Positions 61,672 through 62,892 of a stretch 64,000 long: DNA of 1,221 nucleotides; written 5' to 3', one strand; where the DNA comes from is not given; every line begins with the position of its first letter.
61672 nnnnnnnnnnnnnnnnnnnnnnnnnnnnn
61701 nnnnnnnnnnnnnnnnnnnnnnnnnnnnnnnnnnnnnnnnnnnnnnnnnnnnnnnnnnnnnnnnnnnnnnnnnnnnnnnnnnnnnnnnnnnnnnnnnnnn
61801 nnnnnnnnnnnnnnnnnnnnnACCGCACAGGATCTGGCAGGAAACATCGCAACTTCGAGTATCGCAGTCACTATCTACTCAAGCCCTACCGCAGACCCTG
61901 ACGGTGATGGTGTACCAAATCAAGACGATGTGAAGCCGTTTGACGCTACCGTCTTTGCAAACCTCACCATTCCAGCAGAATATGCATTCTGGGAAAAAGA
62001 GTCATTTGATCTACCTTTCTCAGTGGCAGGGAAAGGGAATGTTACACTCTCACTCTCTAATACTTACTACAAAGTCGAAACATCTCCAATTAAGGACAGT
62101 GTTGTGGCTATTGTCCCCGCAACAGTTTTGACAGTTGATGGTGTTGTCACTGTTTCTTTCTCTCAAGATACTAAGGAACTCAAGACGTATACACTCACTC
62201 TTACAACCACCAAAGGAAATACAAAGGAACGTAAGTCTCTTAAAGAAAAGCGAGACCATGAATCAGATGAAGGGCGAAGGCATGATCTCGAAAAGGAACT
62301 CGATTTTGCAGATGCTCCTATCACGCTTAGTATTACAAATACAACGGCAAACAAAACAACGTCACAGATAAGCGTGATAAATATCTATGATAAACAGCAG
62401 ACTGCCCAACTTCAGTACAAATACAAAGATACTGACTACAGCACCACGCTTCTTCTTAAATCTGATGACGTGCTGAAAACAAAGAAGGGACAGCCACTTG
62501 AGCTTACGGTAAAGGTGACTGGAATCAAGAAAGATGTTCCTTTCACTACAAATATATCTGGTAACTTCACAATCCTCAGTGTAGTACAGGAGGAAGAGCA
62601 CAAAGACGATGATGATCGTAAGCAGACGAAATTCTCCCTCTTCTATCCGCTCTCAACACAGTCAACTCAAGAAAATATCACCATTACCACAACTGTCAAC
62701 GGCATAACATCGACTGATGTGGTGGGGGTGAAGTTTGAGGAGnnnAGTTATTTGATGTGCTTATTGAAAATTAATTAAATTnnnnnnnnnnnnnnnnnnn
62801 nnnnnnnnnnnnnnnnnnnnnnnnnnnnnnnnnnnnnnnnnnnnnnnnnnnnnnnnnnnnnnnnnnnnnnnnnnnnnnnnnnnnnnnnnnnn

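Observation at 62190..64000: Cassette-like duplication: giant-protein C-terminal module + membrane-protein gene, followed by an orphan module + frameshifted paralogous membrane-protein gene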

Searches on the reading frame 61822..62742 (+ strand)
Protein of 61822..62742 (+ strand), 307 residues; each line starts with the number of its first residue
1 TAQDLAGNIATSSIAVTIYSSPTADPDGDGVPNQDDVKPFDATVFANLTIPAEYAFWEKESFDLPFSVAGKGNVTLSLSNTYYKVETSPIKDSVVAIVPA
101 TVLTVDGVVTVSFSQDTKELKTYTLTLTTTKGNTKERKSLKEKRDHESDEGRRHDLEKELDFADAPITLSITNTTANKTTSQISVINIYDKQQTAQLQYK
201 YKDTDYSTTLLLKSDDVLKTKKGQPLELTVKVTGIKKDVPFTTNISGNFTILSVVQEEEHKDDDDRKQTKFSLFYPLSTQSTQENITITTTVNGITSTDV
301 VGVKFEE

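Call 26: find_related_loci(query=A4, collection=genome_contigs, flank=10000)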
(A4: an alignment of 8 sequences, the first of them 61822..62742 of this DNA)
Query A4 (307 aa) in genome_contigs; peptide patterns used: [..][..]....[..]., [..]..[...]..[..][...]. (x = any residue, [..] = any of these).
133 stretches matched a pattern; 6 encode a relative of the query (tblastn E <= 1e-3); 5 distinct loci.
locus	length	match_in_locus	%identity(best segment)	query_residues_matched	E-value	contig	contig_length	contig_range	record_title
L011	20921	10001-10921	80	1-307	4e-164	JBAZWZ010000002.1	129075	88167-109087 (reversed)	MAG: Candidatus Paceibacterota bacterium isolate SO_2017_GW1_44 NODE_994_length_129075_cov_4.091091_OW334_2017, whole ge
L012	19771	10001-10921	78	1-307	5e-162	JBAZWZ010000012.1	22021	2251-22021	MAG: Candidatus Paceibacterota bacterium isolate SO_2017_GW1_44 NODE_9313_length_22021_cov_4.226089_OW334_2017, whole ge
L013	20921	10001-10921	76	1-307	2e-159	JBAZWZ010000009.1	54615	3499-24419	MAG: Candidatus Paceibacterota bacterium isolate SO_2017_GW1_44 NODE_3107_length_54615_cov_4.390692_OW334_2017, whole ge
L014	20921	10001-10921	81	1-307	1e-153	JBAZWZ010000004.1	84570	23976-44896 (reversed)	MAG: Candidatus Paceibacterota bacterium isolate SO_2017_GW1_44 NODE_1746_length_84570_cov_4.247469_OW334_2017, whole ge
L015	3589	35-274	81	131-210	1e-38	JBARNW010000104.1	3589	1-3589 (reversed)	MAG: Minisyncoccia bacterium isolate MFD12107_ilm_asm_bin28 k127_35435, whole genome shotgun sequence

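Call 34: search_protein_representatives(alignment_id=A4)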
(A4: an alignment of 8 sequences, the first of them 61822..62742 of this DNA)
Query: 8 sequences, 308 profile positions. Proteins with E-value up to 0.001 (for the whole library): 16; up to 1e-10: 14; up to 1e-30: 5. The best 16 are listed.
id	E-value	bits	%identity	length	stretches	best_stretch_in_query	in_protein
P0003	2.4e-172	588.4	-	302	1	9-308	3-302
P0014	1.1e-170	583.0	-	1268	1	2-307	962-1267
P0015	4.3e-158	541.6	-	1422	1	2-308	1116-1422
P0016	3.3e-70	253.0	-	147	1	161-308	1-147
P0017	4.3e-40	154.0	-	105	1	121-211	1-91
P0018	1.7e-22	96.2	-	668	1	52-306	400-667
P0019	5.0e-19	84.8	-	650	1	52-304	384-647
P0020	5.5e-17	78.1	-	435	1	51-299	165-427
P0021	3.4e-16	75.5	-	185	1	151-305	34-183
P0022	1.2e-15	73.7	-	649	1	49-299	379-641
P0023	1.2e-12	63.9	-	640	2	52-136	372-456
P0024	1.6e-11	60.2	-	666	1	51-304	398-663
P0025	1.8e-11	60.0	-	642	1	54-298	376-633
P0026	9.4e-11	57.6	-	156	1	152-306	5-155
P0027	1.2e-08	50.7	-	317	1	52-145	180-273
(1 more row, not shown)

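Call 36: search_protein_families(library=pfam, proteins=[P0018, P0019, P0020, P0022, P0024, P0025, P0027, P0014], max_evalue=0.01)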
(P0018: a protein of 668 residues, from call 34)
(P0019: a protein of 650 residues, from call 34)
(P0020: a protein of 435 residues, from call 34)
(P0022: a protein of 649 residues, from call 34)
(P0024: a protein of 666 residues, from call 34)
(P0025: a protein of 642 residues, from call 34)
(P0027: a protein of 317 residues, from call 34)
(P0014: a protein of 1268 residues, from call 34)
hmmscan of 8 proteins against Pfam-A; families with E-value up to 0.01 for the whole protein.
P0018 (668 aa): 2 families
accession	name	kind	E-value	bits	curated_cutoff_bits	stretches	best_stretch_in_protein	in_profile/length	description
PF13088.12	BNR_2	-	3e-16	60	31.4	1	26-206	29-201/277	BNR repeat-like domain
PF02012.26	BNR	-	4.1e-07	29.4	27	0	141-151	2-12/12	BNR/Asp-box repeat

P0019 (650 aa): 4 families
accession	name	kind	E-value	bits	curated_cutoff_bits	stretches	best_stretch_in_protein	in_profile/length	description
PF02012.26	BNR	-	2.4e-12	45.3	27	0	76-85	2-11/12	BNR/Asp-box repeat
PF13088.12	BNR_2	-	1.7e-11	44.4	31.4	1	53-256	1-200/277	BNR repeat-like domain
PF24316.1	Tli3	-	0.0012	19.6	27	0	72-91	84-102/129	T6SS Tli3 immunity protein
PF15892.11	BNR_4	-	0.0086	15.9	27.3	0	49-92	157-201/272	BNR repeat-containing family member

P0020 (435 aa): 0 families

P0022 (649 aa): 3 families
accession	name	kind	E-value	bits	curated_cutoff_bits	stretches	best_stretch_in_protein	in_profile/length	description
PF13088.12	BNR_2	-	1.6e-10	41.3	31.4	2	59-185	75-201/277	BNR repeat-like domain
PF02012.26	BNR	-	3.4e-06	26.7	27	0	126-135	2-11/12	BNR/Asp-box repeat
PF15892.11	BNR_4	-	0.0021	17.9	27.3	0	36-79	223-265/272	BNR repeat-containing family member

P0024 (666 aa): 2 families
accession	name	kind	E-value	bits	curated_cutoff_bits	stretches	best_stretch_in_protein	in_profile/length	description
PF13088.12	BNR_2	-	8.4e-15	55.3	31.4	2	38-144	51-154/277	BNR repeat-like domain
PF02012.26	BNR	-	5.7e-11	41.1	27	0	132-141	2-11/12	BNR/Asp-box repeat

P0025 (642 aa): 3 families
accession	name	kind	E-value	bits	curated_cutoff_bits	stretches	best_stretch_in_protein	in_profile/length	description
PF13088.12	BNR_2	-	1e-09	38.6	31.4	2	61-187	74-200/277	BNR repeat-like domain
PF02012.26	BNR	-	1.8e-07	30.5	27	0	320-330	1-11/12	BNR/Asp-box repeat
PF15902.12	Sortilin-Vps10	-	0.0047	16.2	33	0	271-331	3-59/446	Sortilin, neurotensin receptor 3,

P0027 (317 aa): 4 families
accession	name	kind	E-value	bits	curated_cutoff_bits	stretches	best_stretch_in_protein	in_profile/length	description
PF02012.26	BNR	-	1.1e-06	28.1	27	0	41-50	2-11/12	BNR/Asp-box repeat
PF15902.12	Sortilin-Vps10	-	2.2e-05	23.9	33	1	83-135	3-58/446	Sortilin, neurotensin receptor 3,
PF13088.12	BNR_2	-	0.00069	19.5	31.4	1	18-140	61-204/277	BNR repeat-like domain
PF14870.12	PSII_BNR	-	0.0024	17.6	27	1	37-165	38-168/303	Photosynthesis system II assembly factor YCF48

P0014 (1268 aa): 1 family
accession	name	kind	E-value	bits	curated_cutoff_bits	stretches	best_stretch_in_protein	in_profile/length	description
PF08239.17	SH3_3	-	0.00021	21.8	27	1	311-372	5-52/54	Bacterial SH3 domain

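Call 37: find_encoding_contigs(protein=P0018, flank=6000, max_places=3)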
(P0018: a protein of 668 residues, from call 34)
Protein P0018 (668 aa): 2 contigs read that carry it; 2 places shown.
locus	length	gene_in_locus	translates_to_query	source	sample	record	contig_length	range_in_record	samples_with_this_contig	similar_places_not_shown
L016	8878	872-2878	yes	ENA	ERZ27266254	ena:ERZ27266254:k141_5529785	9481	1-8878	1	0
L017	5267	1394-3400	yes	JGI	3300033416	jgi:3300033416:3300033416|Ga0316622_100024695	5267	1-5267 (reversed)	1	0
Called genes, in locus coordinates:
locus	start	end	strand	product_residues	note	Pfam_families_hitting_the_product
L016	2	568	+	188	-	?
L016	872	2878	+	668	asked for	PF13088:BNR_2, PF02012:BNR (faint)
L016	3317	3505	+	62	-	PF12797:Fer4_2 (weak), PF00037:Fer4 (weak), PF12837:Fer4_6 (weak), PF13370:Fer4_13, PF13459:Fer4_15 (faint)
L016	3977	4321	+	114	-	PF07238:PilZ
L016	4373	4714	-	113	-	PF04430:DUF498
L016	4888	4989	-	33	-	-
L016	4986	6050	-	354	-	PF01137:RTC, PF05189:RTC_insert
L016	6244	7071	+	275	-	PF04187:Cofac_haem_bdg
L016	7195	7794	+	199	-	-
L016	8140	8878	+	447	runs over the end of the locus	?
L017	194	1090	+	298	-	PF21088:MS_channel_1st, PF00924:MS_channel_2nd, PF21082:MS_channel_3rd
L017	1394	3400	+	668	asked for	PF13088:BNR_2, PF02012:BNR (faint)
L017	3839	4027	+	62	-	PF12797:Fer4_2 (weak), PF00037:Fer4 (weak), PF12837:Fer4_6 (weak), PF13370:Fer4_13, PF13459:Fer4_15 (faint)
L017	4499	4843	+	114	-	PF07238:PilZ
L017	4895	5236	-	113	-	PF04430:DUF498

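Call 38: find_encoding_contigs(protein=P0019, flank=6000, max_places=3)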
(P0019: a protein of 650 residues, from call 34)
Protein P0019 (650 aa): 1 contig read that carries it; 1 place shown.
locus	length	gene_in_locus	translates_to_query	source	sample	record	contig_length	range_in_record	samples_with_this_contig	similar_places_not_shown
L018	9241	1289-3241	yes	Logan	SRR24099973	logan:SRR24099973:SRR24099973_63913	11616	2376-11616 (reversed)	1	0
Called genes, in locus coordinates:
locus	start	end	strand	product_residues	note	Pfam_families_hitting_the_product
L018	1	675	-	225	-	?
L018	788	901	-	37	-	-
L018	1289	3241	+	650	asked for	PF13088:BNR_2 (weak), PF02012:BNR (faint)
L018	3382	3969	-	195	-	PF00561:Abhydrolase_1 (faint), PF12146:Hydrolase_4 (faint), PF12697:Abhydrolase_6 (faint), PF20408:Abhydrolase_11, PF12695:Abhydrolase_5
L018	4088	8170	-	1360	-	PF01835:MG2, PF00207:A2M, PF07678:TED_complement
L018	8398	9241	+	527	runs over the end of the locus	PF07884:VKOR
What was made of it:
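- Distant homologs with the same CTD have no downstream partner gene (calls 37, 38).
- Tried and rejected: Distant CTD-bearing proteins have no such neighbour (calls 37, 38).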

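Call 39: predict_structure(alignment_id=A4)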
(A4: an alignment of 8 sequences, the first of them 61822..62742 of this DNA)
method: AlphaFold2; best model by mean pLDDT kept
length: 307 residues; sequences in the alignment: 8
mean_pLDDT: 54.8   pTM: 0.43
mean pLDDT of the five models: 54.8, 53.8, 49.8, 48.5, 48.1
residues with pLDDT >= 90: 0; 70-90: 70; 50-70: 112; < 50: 125
segments of 3 or more residues with pLDDT < 50: 1-26, 34-60, 69-97, 104-109, 129-137, 159-168, 176-191
pLDDT, mean of each block of 10 residues (from residue 1): 26 34 49 45 30 37 51 43 39 47 48 52 52 43 72 57 46 47 31 69 67 63 69 72 79 63 67 64 83 82 79
secondary structure, 60 per line:
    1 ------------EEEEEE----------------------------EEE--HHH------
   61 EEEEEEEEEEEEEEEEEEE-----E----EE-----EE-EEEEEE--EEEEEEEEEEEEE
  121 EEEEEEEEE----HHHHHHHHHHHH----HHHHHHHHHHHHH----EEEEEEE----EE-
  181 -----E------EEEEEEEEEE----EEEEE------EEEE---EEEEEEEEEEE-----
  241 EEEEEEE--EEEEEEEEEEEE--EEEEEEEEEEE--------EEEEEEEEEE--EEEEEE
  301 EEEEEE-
elements in order: E13-18 E47-49 E61-79 E100-105 E108-129 H134-145 H150-162 E167-173 E193-202 E207-211 E218-221 E225-235 E241-247 E250-261 E264-274 E283-292 E295-306
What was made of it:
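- Tried and rejected: (8) First AlphaFold run with 8 close sequences was unusable (pLDDT 55, call 39).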

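Call 53: predict_structure(alignment_id=A5)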
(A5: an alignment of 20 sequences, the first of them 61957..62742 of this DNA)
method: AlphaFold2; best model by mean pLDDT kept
length: 262 residues; sequences in the alignment: 20
mean_pLDDT: 87.6   pTM: 0.75
mean pLDDT of the five models: 87.6, 86.3, 85.9, 84.9, 82.0
residues with pLDDT >= 90: 138; 70-90: 109; 50-70: 15; < 50: 0
segments of 3 or more residues with pLDDT < 50: none
pLDDT, mean of each block of 10 residues (from residue 1): 86 85 95 92 92 95 95 94 73 78 84 76 93 92 86 88 75 85 91 90 92 76 93 91 92 92 79
secondary structure, 60 per line:
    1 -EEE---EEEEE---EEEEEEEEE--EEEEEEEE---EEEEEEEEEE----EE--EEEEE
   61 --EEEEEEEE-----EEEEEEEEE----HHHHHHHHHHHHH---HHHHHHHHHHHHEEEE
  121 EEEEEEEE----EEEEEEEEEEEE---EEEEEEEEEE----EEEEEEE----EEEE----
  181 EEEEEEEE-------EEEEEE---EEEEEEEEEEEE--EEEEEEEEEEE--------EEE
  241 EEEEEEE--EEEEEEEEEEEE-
elements in order: E2-4 E8-12 E16-24 E27-34 E38-47 E56-60 E63-70 E76-84 H89-101 H105-116 E117-128 E133-144 E148-157 E162-168 E173-176 E181-188 E196-201 E205-216 E219-229 E238-247 E250-261
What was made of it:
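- On Polymorphic toxin system with orphan CT/immunity cassettes: AlphaFold model at pLDDT 87.6 shows two beta-sandwiches and a helical hairpin (call 53).
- Fold: pLDDT 87.6 and pTM 0.75 (call 53).
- Tried and rejected: A deeper alignment fixed it (call 53).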

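Call 61: find_related_loci(query=A4, collection=metagenome_contigs, flank=8000)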
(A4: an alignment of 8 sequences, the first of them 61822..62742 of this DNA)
Query A4 (307 aa) in metagenome_contigs; peptide patterns used: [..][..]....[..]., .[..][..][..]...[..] (x = any residue, [..] = any of these).
208 stretches matched a pattern; 5 encode a relative of the query (tblastn E <= 1e-3); 5 distinct loci.
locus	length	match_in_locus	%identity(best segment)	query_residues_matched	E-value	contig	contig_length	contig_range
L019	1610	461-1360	79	8-307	3e-174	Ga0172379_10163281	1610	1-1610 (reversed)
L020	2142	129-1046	77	2-307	3e-166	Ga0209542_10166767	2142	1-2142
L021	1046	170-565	66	175-307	1e-56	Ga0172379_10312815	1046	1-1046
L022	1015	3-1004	63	171-307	1e-56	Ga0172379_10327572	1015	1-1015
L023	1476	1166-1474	60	133-236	2e-37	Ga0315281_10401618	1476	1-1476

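Call 87: fold_search(model_id=the predicted structure, library=viral)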
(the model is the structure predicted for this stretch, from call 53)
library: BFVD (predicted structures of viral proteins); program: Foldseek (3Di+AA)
matches with E <= 10: 1343; with E <= 0.001: 79
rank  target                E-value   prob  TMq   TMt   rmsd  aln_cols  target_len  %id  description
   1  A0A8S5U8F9            6.4e-07  1.00  0.23  0.17  13.9       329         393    9  Clumping factor [Siphoviridae sp. ct9j27]
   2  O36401                1.4e-06  1.00  0.27  0.13  15.4       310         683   10  Uncharacterized gene A8 protein [Alcelaphine herpesvirus 1 (strain C500)]
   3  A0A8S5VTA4            1.7e-06  1.00  0.30  0.11  21.6       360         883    8  (no name in the UniProt tables at hand)
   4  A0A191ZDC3            2.2e-06  1.00  0.25  0.26  18.7       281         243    8  Putative coagulation factor 5/8 domain-containing protein [Erwinia phage vB_EamP_Gutmeister]
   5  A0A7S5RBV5            4.1e-06  1.00  0.23  0.16  16.2       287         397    9  (no name in the UniProt tables at hand)
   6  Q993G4                7.0e-06  0.99  0.23  0.11  18.1       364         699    6  ORF45 [callitrichine gammaherpesvirus 3]
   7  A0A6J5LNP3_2          1.8e-05  1.00  0.24  0.08  15.5       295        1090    9  Tip attachment protein J central straight fiber domain-containing protein [uncultured Caudovirales phage]
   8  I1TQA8                1.8e-05  1.00  0.23  0.16  16.6       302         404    8  (no name in the UniProt tables at hand)
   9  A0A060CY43            2.2e-05  0.99  0.25  0.12  16.1       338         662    9  Putative major envelope glycoprotein [Bovine gammaherpesvirus 6]
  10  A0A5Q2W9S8            2.5e-05  1.00  0.24  0.17  19.2       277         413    8  (no name in the UniProt tables at hand)
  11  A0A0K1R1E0            2.5e-05  0.99  0.20  0.20  19.2       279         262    9  Membrane protein TE20 [Testudinid alphaherpesvirus 3]
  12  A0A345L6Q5            2.8e-05  1.00  0.24  0.16  18.1       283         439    8  Uncharacterized protein [Serratia phage Scapp]
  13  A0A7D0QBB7            2.9e-05  1.00  0.33  0.25  18.4       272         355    9  (no name in the UniProt tables at hand)
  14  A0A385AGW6            3.4e-05  1.00  0.27  0.07  18.8       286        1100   12  Tail protein [Methanobacterium virus Drs3]
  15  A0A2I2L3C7            3.6e-05  1.00  0.22  0.09  20.8       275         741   10  Immunoglobulin-like fold protein [Orpheovirus IHUMI-LCC2]
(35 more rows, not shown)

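Call 88: search_solved_structures(query=A5, max_evalue=1)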
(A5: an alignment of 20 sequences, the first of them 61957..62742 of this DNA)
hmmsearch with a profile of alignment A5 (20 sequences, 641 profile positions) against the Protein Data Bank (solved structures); distinct sequences matched with E-value up to 1: 189 (the best 60 are shown).
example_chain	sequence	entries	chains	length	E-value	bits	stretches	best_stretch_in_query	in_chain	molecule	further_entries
2cn2_A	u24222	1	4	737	4.8e-14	55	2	119-285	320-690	BETA-1,4-XYLOGLUCAN HYDROLASE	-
2cn3_A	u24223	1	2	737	5.7e-14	54.8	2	119-285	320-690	BETA-1,4-XYLOGLUCAN HYDROLASE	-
6mrv_B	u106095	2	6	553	6.5e-14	54.6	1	34-244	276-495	Sialidase26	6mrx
6myv_A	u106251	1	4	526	1.5e-13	53.4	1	34-244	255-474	Sialidase26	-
4q6k_A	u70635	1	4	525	1.5e-13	53.4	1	34-244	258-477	BNR/Asp-box repeat protein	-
4bbw_A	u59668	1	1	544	3.2e-13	52.3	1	37-244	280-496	SIALIDASE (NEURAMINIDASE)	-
9db6_A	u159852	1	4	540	5.6e-13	51.5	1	35-244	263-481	BNR/Asp-box repeat protein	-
4fj6_A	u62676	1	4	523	3.7e-12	48.8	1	51-244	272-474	glycoside hydrolase family 33, candidate sialidase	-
7lbu_A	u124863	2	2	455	1.9e-11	46.5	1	62-246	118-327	Exo-alpha-sialidase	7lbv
4j9t_A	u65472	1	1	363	2.5e-11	46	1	44-248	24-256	designed unnatural amino acid dependent metalloprotein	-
8t26_A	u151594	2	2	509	6.8e-11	44.6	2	45-195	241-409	Sialidase, putative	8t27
1eur_A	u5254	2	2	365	1.5e-10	43.5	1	46-248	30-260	SIALIDASE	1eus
8feb_A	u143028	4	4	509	3.7e-10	42.2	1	45-195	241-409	Sialidase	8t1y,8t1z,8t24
8gn6_C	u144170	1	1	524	3.8e-10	42.2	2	45-195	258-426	Sialidase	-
8gn6_A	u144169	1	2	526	3.8e-10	42.1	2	45-195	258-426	Sialidase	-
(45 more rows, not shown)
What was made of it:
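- Tried and rejected: The PDB profile search with alignment A5 was dominated by the BNR-propeller columns of the distant homologs and says nothing about the CTD (call 88).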
